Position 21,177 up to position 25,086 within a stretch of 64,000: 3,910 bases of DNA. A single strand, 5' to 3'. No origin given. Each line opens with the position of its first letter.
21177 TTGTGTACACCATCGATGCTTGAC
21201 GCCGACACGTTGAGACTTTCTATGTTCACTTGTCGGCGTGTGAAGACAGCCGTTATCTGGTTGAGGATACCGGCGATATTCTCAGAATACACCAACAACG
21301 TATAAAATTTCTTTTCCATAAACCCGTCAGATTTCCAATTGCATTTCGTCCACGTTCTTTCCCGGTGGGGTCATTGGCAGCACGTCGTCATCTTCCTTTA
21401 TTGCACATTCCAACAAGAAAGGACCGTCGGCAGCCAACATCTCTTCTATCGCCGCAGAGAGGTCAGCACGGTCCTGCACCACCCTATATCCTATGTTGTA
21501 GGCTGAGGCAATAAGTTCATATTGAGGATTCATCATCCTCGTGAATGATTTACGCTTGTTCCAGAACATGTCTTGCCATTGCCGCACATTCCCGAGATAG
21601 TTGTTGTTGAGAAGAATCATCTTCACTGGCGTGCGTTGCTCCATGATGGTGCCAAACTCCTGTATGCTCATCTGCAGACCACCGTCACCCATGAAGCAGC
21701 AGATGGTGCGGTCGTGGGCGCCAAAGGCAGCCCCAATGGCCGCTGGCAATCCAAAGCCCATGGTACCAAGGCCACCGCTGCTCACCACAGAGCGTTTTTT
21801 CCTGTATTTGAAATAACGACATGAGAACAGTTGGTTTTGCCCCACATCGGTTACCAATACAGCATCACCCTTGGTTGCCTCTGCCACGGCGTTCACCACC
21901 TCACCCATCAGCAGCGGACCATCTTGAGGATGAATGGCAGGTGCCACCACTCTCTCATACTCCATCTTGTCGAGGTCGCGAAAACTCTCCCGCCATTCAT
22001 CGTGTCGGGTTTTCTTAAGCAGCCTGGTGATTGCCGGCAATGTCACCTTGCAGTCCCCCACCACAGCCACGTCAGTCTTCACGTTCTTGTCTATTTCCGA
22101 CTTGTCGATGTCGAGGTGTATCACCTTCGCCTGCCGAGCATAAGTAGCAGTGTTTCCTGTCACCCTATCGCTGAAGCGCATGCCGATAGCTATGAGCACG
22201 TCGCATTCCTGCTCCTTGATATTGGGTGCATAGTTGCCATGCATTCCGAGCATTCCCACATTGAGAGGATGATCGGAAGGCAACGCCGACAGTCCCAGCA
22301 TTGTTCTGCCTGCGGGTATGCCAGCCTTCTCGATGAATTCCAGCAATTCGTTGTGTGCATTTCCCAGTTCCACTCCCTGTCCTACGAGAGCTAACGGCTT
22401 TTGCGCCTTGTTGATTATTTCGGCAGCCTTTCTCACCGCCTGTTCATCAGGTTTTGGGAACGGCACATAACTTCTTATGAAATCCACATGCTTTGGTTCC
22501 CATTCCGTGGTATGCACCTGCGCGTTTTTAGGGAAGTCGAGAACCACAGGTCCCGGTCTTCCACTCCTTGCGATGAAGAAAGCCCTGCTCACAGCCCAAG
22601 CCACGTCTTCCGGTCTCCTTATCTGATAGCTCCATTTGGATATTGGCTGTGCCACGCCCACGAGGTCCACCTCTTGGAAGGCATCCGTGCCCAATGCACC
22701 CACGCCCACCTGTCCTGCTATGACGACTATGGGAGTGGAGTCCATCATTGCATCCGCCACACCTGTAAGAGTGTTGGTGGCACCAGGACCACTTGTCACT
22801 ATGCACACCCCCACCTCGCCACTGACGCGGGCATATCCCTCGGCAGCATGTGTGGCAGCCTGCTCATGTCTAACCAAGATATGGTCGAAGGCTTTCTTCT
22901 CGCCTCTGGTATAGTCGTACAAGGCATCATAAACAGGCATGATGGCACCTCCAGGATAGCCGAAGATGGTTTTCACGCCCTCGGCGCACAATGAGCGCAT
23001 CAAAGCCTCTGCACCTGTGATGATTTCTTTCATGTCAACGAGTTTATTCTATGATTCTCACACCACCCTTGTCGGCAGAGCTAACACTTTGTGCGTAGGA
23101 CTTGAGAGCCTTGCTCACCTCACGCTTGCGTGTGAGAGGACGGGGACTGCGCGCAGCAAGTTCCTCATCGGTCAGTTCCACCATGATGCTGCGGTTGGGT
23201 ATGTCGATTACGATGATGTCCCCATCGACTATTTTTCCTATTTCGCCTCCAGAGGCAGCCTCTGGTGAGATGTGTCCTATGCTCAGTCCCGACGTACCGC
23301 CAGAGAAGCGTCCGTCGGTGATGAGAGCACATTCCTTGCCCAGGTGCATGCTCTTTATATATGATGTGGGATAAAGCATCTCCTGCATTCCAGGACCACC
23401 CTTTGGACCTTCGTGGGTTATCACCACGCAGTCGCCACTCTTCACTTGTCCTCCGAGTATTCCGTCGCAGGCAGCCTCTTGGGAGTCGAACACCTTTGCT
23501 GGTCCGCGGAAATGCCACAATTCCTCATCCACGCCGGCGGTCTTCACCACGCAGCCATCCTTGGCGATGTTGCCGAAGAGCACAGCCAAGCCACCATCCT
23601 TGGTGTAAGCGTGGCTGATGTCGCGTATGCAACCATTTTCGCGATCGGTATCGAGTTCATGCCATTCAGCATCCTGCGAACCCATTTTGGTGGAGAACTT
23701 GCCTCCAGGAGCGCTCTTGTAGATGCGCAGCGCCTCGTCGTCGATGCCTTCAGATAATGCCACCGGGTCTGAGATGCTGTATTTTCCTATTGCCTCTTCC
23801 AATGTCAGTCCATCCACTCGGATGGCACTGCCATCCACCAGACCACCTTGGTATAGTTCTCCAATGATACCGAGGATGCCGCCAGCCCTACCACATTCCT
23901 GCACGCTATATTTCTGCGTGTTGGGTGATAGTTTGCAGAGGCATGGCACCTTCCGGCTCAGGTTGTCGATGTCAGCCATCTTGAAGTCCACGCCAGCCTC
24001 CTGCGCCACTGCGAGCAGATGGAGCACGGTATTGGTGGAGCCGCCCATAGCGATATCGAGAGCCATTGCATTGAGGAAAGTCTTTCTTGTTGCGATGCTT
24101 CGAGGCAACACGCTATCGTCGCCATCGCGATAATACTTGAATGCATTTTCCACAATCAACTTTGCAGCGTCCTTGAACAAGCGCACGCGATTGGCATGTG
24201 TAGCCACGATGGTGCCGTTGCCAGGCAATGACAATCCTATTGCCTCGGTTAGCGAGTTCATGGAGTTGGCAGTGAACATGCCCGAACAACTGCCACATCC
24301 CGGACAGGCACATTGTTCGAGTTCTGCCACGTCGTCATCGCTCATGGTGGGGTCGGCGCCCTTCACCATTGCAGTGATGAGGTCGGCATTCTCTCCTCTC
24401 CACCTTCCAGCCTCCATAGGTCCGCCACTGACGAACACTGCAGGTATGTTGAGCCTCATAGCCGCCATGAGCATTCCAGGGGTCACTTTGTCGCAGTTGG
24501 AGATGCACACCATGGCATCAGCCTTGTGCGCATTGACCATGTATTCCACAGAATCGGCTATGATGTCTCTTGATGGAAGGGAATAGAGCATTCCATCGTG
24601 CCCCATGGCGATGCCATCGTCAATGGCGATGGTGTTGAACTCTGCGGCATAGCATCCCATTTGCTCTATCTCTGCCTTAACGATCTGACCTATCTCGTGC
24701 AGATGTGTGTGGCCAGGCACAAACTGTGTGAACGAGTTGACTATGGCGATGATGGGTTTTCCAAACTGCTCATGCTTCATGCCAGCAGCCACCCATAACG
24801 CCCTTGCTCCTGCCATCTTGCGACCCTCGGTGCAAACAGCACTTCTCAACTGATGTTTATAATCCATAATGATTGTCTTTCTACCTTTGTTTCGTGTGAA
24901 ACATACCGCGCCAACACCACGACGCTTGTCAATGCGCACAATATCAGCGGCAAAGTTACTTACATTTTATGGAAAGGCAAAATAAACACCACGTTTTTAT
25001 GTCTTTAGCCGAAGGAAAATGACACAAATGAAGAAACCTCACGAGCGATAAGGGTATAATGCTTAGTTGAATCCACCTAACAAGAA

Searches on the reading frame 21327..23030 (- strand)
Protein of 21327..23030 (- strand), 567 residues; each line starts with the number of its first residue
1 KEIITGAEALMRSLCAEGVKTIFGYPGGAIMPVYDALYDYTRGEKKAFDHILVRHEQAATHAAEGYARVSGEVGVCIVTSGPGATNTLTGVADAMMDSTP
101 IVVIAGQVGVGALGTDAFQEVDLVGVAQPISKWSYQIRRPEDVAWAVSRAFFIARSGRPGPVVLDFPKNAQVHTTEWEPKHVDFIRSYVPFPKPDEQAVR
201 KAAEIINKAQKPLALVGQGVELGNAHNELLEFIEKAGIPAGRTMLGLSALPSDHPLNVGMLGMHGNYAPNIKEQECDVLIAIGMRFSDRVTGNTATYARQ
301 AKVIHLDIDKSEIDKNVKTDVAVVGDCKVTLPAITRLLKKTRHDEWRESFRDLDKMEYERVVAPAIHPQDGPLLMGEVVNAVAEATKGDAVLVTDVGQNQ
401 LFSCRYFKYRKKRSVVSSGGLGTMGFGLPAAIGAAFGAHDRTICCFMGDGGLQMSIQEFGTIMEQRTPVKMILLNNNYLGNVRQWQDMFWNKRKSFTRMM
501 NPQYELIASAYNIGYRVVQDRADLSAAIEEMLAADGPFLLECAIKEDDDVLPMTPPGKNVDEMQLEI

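Call 69: find_encoding_contigs(protein=window:21327-23030:-, flank=10000, max_places=1)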
Protein window:21327-23030:- (567 aa): no gene with exactly this product is on record in the collection.

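Call 71: search_protein_families(library=pfam, proteins=[window:21327-23030:-], max_evalue=0.00001)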
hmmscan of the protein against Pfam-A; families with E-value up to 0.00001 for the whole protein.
window:21327-23030:- (567 aa): 3 families
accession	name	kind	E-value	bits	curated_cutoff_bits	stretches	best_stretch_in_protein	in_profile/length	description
PF00205.28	TPP_enzyme_M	-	7.8e-45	152.4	30.4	1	199-333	1-136/137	Thiamine pyrophosphate enzyme, central domain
PF02775.26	TPP_enzyme_C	-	1.1e-44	152.3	21.9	1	395-542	1-151/151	Thiamine pyrophosphate enzyme, C-terminal TPP binding domain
PF02776.23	TPP_enzyme_N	-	4.4e-39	133.4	26.8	1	5-124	2-117/119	Thiamine pyrophosphate enzyme, N-terminal TPP binding domain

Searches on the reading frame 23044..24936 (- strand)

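Call 71: search_protein_families(library=pfam, proteins=[window:23044-24936:-], max_evalue=0.00001)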
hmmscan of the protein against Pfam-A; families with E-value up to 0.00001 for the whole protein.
window:23044-24936:- (630 aa): 2 families
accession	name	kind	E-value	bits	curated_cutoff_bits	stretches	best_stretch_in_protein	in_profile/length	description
PF00920.27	ILVD_EDD_N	-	1.6e-124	415.6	27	1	60-381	1-315/316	Dihydroxy-acid/6-phosphogluconate dehydratase N-terminal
PF24877.1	ILV_EDD_C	-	9.7e-72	240.8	27.7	1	436-624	2-190/191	Dihydroxy-acid/6-phosphogluconate dehydratase C-terminal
